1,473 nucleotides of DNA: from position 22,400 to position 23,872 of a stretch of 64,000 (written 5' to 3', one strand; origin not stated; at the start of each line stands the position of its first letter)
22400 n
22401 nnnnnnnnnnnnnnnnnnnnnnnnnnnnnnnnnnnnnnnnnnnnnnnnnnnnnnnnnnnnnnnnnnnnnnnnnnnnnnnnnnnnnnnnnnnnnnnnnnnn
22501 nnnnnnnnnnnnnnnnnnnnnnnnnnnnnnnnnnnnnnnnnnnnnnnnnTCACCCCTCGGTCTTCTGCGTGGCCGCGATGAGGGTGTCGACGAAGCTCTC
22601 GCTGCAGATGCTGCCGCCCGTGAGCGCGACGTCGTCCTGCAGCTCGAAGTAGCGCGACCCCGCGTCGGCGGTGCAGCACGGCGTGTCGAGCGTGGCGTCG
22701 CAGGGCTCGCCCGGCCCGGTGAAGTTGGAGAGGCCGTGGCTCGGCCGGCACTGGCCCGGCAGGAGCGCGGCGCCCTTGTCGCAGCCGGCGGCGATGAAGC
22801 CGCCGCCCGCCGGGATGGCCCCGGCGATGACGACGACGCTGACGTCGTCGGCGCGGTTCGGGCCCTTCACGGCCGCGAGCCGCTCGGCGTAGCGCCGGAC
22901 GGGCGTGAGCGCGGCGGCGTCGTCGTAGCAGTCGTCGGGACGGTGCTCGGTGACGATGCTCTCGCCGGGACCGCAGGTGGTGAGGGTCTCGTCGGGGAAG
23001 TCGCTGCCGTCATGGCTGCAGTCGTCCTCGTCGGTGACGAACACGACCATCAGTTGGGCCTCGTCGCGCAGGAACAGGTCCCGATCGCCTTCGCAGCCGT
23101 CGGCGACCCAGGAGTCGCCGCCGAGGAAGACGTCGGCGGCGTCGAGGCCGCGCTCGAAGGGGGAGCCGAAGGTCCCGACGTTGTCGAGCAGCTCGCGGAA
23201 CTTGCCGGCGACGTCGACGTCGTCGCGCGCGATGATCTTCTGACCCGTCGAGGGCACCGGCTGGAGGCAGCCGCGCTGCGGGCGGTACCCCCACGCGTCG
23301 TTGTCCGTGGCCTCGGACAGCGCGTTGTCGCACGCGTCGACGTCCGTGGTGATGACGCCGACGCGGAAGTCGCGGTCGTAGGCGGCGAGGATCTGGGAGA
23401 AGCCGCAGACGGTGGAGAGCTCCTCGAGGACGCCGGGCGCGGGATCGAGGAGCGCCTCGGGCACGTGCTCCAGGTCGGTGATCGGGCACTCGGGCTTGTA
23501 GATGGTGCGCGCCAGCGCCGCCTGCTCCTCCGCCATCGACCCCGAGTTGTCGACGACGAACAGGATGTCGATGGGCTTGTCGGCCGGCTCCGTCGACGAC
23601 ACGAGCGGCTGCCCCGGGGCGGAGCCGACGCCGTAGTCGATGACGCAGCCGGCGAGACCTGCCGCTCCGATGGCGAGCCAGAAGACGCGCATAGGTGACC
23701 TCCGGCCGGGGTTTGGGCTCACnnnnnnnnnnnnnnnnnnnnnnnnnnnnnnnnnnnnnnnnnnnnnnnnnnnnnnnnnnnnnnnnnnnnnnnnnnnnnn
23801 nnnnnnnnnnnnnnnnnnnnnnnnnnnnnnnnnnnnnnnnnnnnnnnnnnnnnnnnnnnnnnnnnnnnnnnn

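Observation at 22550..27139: Five-gene ECF sigma operon (LCM methyltransferase → secreted protein → ECF sigma → anti-sigma → VWA lipoprotein) behind a (GTC)n microsatellite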

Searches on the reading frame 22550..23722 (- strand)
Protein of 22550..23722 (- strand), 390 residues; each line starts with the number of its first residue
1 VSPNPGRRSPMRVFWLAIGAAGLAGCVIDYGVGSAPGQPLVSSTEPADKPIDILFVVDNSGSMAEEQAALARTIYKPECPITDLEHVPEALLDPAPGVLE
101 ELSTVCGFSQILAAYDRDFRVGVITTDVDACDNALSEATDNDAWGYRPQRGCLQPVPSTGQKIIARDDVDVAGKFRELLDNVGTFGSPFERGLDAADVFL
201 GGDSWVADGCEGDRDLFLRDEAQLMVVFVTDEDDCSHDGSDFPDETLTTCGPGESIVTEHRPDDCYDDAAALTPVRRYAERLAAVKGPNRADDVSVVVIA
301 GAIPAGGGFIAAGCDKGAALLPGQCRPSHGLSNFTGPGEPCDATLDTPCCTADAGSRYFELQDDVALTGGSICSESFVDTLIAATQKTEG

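Call 7: search_protein_families(library=pfam, proteins=[window:22550-23722:-], max_evalue=0.1)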
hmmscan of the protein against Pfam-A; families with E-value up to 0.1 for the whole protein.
window:22550-23722:- (390 aa): 0 families

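Call 8: search_protein_families(library=ncbifam, proteins=[window:22550-23722:-], max_evalue=0.1)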
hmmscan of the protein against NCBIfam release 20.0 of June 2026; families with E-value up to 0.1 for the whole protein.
window:22550-23722:- (390 aa): 1 family
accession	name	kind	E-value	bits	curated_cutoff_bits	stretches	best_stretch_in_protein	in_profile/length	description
NF052240.1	MIDASAdhsBdello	equivalog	0.00015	21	700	0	50-72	56-78/378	MIDAS family adhesin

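Call 9: find_encoding_contigs(protein=window:22550-23722:-, flank=10000, max_places=6)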
Protein window:22550-23722:- (390 aa): no gene with exactly this product is on record in the collection.

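Call 11: find_encoding_contigs(protein=window:22550-23692:-, flank=10000, max_places=6)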
Protein window:22550-23692:- (380 aa): no gene with exactly this product is on record in the collection.

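Call 12: find_homologous_proteins(query=window:22550-23692:-)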
Query window:22550-23692:- (380 aa): 299 proteins with E <= 0.001 among 8000 candidates; the best 120 are listed.
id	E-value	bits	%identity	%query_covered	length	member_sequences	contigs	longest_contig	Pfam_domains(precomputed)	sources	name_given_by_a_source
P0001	5.7e-255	863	100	100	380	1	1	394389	-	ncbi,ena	-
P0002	8.8e-131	455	62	96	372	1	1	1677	-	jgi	-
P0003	1.5e-125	437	57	98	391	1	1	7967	-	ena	-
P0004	6.5e-122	425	58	89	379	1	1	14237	-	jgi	jgi:hypothetical protein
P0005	2.4e-115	404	53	96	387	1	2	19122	-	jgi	jgi:hypothetical protein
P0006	1.2e-112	395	53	98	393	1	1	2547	-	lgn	-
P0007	2.6e-109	384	54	94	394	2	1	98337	-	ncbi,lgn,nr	ncbi:MAG: hypothetical protein IT383_02560 [Deltaproteobacteria bacterium]|nr:hypothetical protein [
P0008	1.6e-106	375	56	88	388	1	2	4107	-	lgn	-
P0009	1.1e-103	365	49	98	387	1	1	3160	-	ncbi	-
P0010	3.3e-103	364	53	94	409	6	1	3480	-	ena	-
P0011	3.4e-102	360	54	91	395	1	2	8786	-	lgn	-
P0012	6.0e-102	360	54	88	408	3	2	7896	-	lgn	-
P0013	6.1e-102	360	52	94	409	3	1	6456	-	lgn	-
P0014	1.0e-101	359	50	96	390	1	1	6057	-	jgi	jgi:hypothetical protein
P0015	1.7e-101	358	49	99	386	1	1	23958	-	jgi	jgi:hypothetical protein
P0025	7.9e-97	343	48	94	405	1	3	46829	-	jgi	jgi:hypothetical protein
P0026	2.7e-91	325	48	98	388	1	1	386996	-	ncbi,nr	ncbi:MAG: hypothetical protein HYS27_19055 [Deltaproteobacteria bacterium]|nr:hypothetical protein [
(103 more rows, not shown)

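Call 13: find_encoding_contigs(protein=P0001, flank=10000, max_places=3)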
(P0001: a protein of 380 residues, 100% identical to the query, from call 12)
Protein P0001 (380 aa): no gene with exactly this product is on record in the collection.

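Call 14: find_encoding_contigs(protein=P0007, flank=10000, max_places=3)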
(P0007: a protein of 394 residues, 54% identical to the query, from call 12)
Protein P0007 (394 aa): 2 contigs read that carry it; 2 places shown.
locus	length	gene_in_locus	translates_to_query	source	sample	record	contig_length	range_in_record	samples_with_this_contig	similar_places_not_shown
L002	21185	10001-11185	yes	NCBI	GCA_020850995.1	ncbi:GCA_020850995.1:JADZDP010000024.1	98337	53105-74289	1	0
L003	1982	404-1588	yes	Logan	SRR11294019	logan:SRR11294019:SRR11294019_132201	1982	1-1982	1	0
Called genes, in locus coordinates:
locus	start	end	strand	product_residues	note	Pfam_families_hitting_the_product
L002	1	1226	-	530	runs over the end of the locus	PF03065:Glyco_hydro_57, PF09210:BE_C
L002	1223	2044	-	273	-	-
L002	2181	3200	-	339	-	-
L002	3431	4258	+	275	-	PF05116:S6PP (faint), PF08282:Hydrolase_3 (faint)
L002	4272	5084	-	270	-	-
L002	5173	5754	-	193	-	PF00293:NUDIX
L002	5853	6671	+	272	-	PF02673:BacA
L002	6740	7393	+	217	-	PF00440:TetR_N, PF17938:TetR_C_29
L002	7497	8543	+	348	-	-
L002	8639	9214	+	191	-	PF07638:Sigma70_ECF (weak), PF04542:Sigma70_r2, PF08281:Sigma70_r4_2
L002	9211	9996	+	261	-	-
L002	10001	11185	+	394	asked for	-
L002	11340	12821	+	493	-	PF01435:Peptidase_M48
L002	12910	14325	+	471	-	PF05157:MshEN, PF00072:Response_reg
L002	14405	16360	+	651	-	PF16697:Yop-YscD_cpl, PF00498:FHA, PF01590:GAF, PF13185:GAF_2, PF13492:GAF_3, PF00211:Guanylate_cyc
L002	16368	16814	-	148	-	PF01475:FUR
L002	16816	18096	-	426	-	PF17680:FlgO (faint), PF18935:DUF5683 (weak)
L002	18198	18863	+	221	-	-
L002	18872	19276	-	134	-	-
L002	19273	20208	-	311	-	-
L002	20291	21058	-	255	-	-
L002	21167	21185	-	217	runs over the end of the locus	PF04542:Sigma70_r2, PF22029:PhyR_sigma2 (faint), PF08281:Sigma70_r4_2, PF04545:Sigma70_r4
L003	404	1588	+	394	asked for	-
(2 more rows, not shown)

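Call 15: find_encoding_contigs(protein=P0026, flank=10000, max_places=3)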
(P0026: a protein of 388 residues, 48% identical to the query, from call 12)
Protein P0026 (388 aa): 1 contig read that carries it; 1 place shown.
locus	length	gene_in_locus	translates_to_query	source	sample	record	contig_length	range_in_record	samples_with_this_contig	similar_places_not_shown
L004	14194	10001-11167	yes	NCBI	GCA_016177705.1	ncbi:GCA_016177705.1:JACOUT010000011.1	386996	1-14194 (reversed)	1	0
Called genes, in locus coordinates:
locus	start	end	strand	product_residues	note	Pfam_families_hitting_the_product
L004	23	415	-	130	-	PF00861:Ribosomal_L18p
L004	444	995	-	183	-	PF00347:Ribosomal_L6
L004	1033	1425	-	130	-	PF00410:Ribosomal_S8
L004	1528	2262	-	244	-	PF00281:Ribosomal_L5, PF00673:Ribosomal_L5_C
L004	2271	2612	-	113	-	PF17136:ribosomal_L24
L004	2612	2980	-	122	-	PF00238:Ribosomal_L14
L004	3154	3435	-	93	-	PF00366:Ribosomal_S17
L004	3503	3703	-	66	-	PF00831:Ribosomal_L29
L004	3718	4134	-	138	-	PF00252:Ribosomal_L16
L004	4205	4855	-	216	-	PF07650:KH_2, PF00189:Ribosomal_S3_C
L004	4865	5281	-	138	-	PF00237:Ribosomal_L22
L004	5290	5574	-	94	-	PF00203:Ribosomal_S19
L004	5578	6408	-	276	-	PF00181:Ribosomal_L2_N, PF03947:Ribosomal_L2_C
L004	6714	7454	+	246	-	PF04402:SIMPL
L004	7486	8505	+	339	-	-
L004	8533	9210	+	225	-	PF04542:Sigma70_r2, PF08281:Sigma70_r4_2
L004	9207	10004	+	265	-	-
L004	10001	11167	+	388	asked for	-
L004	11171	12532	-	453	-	-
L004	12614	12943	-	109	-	PF00276:Ribosomal_L23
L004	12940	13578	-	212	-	PF00573:Ribosomal_L4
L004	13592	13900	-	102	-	PF00338:Ribosomal_S10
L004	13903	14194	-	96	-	PF03143:GTP_EFTU_D3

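Call 25: find_related_loci(query=A1, collection=genome_contigs, flank=8000)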
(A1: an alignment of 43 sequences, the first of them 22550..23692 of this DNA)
Query A1 (380 aa) in genome_contigs; peptide patterns used: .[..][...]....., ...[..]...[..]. (x = any residue, [..] = any of these).
599 stretches matched a pattern (row limit reached: there are more); 325 encode a relative of the query (tblastn E <= 1e-3); the best 80 are kept; 80 distinct loci.
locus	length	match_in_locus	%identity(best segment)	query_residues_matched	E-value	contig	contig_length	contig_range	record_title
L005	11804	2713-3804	50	14-372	6e-101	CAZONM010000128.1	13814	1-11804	MAG TPA_asm: uncultured Myxococcales bacterium isolate binchicken_co16_62 genome assembly, contig: NODE_7407_length_1381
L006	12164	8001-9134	48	3-376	3e-95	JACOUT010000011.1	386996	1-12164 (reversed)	MAG: Deltaproteobacteria bacterium isolate NC_groundwater_80_Ag_B-0.1um_71_39 GD18-4_B1_scaffold_507151, whole genome sh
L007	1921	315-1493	41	36-372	7e-72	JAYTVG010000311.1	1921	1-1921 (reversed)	MAG: Deltaproteobacteria bacterium isolate GFS_5683 GFS_5683_310, whole genome shotgun sequence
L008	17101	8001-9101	41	36-372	1e-67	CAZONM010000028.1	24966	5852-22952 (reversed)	MAG TPA_asm: uncultured Myxococcales bacterium isolate binchicken_co16_62 genome assembly, contig: NODE_3347_length_2496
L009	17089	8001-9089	42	36-372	1e-65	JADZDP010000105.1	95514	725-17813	MAG: Deltaproteobacteria bacterium isolate SJ783 c_000000504259, whole genome shotgun sequence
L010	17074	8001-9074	40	28-372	3e-55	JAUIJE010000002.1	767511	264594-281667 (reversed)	MAG: bacterium isolate Co_bin.297 NODE_40_length_767511_cov_3.826826, whole genome shotgun sequence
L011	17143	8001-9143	32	40-377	2e-29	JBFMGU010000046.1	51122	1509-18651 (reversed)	MAG: Myxococcota bacterium isolate MAG305 MAG305_46, whole genome shotgun sequence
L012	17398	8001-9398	28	32-371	3e-30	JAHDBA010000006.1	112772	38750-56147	MAG: Myxococcota bacterium isolate MAG-10 RZ_476, whole genome shotgun sequence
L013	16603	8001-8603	34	39-276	2e-21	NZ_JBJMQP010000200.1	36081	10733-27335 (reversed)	MAG: Hyalangium sp. isolate H3_16_all_fractions_metab_25_68_0 k255_6721590, whole genome shotgun sequence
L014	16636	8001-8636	34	26-272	2e-21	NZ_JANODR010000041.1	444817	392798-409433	MAG: Archangium sp. isolate VAR_17_metabat_108 VAR_17_k141_3001615, whole genome shotgun sequence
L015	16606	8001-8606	34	41-310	4e-21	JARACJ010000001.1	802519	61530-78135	Proteobacteria bacterium DTSAM18 NODE_1_length_802519_cov_44.079867, whole genome shotgun sequence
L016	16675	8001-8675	35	15-276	1e-20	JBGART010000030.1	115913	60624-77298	MAG: Myxococcaceae bacterium isolate MAG_MBR_H10.11 MBRH10-11_opera_contig_726, whole genome shotgun sequence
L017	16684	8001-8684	31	1-288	3e-20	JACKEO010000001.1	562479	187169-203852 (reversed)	MAG: Alphaproteobacteria bacterium isolate HK-STAS-MYXO-36 HK-STAS-MYXO-36_1, whole genome shotgun sequence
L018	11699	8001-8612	32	37-276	3e-19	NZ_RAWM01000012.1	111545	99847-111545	Corallococcus interemptor strain AB047A NODE_12_111545_cov_61.8369_ID_7943, whole genome shotgun sequence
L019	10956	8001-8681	32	39-292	2e-19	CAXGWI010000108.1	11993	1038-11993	MAG TPA_asm: uncultured Myxococcales bacterium isolate ERR594338_binner123_Refined_71 genome assembly, contig: ERZ118485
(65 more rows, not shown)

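Call 28: find_encoding_contigs(protein=P0025, flank=8000, max_places=2)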
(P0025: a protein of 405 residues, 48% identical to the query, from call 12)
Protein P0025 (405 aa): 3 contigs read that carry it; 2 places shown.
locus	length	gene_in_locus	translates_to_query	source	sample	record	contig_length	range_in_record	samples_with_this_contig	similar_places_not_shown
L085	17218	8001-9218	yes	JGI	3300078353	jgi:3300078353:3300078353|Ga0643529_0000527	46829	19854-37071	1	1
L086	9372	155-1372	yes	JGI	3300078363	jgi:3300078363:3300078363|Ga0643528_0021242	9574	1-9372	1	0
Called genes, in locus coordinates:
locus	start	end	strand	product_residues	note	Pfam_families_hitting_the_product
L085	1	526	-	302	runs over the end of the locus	PF21813:DUF6882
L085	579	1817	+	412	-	PF04909:Amidohydro_2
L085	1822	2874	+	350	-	-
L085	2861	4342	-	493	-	PF00939:Na_sulph_symp, PF03600:CitMHS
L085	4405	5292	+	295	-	PF04072:LCM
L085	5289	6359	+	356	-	-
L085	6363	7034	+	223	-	PF07638:Sigma70_ECF (faint), PF04542:Sigma70_r2, PF08281:Sigma70_r4_2, PF04545:Sigma70_r4 (faint)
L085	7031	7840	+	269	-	-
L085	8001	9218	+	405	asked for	-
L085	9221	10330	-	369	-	-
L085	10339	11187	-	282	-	PF13346:ABC2_membrane_5 (weak)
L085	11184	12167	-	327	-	PF00005:ABC_tran, PF13304:AAA_21 (weak)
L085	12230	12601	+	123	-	PF06155:GBBH-like_N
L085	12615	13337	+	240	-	PF09831:DUF2058 (weak)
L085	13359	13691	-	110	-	-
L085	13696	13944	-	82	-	-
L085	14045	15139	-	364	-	-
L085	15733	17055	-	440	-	PF02403:Seryl_tRNA_N, PF00587:tRNA-synt_2b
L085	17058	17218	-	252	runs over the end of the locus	-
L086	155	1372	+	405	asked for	-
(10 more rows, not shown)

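Call 29: find_encoding_contigs(protein=P0003, flank=8000, max_places=2)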
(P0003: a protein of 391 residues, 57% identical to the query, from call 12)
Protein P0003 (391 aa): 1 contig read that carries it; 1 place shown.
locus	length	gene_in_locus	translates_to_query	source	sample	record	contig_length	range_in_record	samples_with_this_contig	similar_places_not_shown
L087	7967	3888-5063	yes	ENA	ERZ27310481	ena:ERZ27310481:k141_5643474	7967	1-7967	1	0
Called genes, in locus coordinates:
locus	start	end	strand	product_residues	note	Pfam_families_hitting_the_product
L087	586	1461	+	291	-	PF04072:LCM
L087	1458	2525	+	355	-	-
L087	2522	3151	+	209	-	PF04542:Sigma70_r2, PF08281:Sigma70_r4_2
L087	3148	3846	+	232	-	-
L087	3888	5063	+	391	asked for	-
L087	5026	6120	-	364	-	-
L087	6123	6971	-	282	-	-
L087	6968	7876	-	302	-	PF00005:ABC_tran, PF13304:AAA_21 (weak)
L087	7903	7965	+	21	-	?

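Call 30: find_encoding_contigs(protein=P0005, flank=8000, max_places=2)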
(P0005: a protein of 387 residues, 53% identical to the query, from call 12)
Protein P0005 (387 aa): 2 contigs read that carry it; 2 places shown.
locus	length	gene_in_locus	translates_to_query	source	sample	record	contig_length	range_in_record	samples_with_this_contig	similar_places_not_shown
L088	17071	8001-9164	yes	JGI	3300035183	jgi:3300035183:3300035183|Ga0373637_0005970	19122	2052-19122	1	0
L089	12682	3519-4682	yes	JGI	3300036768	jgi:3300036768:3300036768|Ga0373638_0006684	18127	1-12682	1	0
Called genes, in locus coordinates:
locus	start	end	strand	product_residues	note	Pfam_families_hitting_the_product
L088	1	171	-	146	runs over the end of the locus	PF14550:Peptidase_S78_2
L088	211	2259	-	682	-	PF01068:DNA_ligase_A_M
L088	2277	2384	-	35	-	-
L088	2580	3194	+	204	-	-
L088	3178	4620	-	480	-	PF00939:Na_sulph_symp, PF03600:CitMHS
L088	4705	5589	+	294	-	PF04072:LCM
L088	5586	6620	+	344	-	-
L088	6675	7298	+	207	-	PF04542:Sigma70_r2 (weak), PF08281:Sigma70_r4_2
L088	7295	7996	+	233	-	-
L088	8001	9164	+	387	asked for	-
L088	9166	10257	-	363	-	-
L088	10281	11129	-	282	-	-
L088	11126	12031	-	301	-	PF00005:ABC_tran, PF13304:AAA_21 (weak)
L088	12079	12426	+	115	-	PF06155:GBBH-like_N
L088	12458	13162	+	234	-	PF09831:DUF2058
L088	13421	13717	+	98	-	-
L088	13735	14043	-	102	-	-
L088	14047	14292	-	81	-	-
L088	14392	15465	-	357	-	-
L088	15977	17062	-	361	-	PF00587:tRNA-synt_2b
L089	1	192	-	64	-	?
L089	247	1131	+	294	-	PF04072:LCM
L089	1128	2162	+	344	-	-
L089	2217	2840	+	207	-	PF04542:Sigma70_r2 (weak), PF08281:Sigma70_r4_2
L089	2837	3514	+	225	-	-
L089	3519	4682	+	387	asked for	-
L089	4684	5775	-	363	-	-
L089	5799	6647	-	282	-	-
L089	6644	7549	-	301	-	PF00005:ABC_tran, PF13304:AAA_21 (weak)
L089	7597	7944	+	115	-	PF06155:GBBH-like_N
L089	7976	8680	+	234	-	PF09831:DUF2058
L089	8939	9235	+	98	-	-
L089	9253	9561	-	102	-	-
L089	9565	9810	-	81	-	-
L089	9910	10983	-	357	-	-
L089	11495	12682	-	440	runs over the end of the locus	PF02403:Seryl_tRNA_N, PF00587:tRNA-synt_2b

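Call 31: find_encoding_contigs(protein=P0015, flank=8000, max_places=2)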
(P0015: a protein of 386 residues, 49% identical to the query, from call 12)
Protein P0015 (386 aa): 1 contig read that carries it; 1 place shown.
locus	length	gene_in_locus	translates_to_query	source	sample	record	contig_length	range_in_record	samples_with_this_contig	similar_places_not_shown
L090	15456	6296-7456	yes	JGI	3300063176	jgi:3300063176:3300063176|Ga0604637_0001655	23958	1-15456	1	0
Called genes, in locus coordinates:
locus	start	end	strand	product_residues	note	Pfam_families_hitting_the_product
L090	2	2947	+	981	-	?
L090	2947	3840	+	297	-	PF04072:LCM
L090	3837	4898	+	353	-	-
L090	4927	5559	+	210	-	PF04542:Sigma70_r2, PF08281:Sigma70_r4_2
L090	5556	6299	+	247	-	-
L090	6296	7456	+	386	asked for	-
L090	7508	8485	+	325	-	-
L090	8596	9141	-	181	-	PF19648:DUF6151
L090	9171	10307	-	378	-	-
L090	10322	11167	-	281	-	-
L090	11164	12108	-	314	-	PF00005:ABC_tran, PF13304:AAA_21 (weak)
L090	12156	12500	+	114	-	PF06155:GBBH-like_N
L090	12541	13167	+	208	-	PF09831:DUF2058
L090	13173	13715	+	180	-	-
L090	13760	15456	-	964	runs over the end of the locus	PF00069:Pkinase, PF03109:ABC1 (faint), PF07714:PK_Tyr_Ser-Thr, PF00069:Pkinase, PF07714:PK_Tyr_Ser-Thr (weak)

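Call 33: predict_structure(alignment_id=A1)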
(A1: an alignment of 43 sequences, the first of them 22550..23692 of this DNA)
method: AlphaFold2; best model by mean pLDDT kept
length: 380 residues; sequences in the alignment: 43
mean_pLDDT: 86.8   pTM: 0.87
mean pLDDT of the five models: 86.8, 86.5, 85.0, 84.9, 82.7
residues with pLDDT >= 90: 239; 70-90: 87; 50-70: 42; < 50: 12
segments of 3 or more residues with pLDDT < 50: 17-26
pLDDT, mean of each block of 10 residues (from residue 1): 52 49 46 70 96 93 96 96 92 96 96 94 66 79 96 97 96 88 96 87 97 97 90 79 80 89 96 96 96 87 78 83 90 91 95 93 94 84
secondary structure, 60 per line:
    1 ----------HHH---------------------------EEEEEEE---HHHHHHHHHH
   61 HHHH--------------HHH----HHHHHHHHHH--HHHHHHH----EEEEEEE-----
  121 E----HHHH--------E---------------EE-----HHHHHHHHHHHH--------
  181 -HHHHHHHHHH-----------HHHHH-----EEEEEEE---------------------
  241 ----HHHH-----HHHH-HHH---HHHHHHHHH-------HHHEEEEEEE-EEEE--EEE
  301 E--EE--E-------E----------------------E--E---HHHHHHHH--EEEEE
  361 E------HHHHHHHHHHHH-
elements in order: E41-47 H51-64 H86-95 H98-104 E109-115 H126-129 H161-172 H182-191 H203-207 E213-219 H245-248 H254-257 H265-273 E284-290 E292-295 E298-301 H346-353 E356-361 H368-379
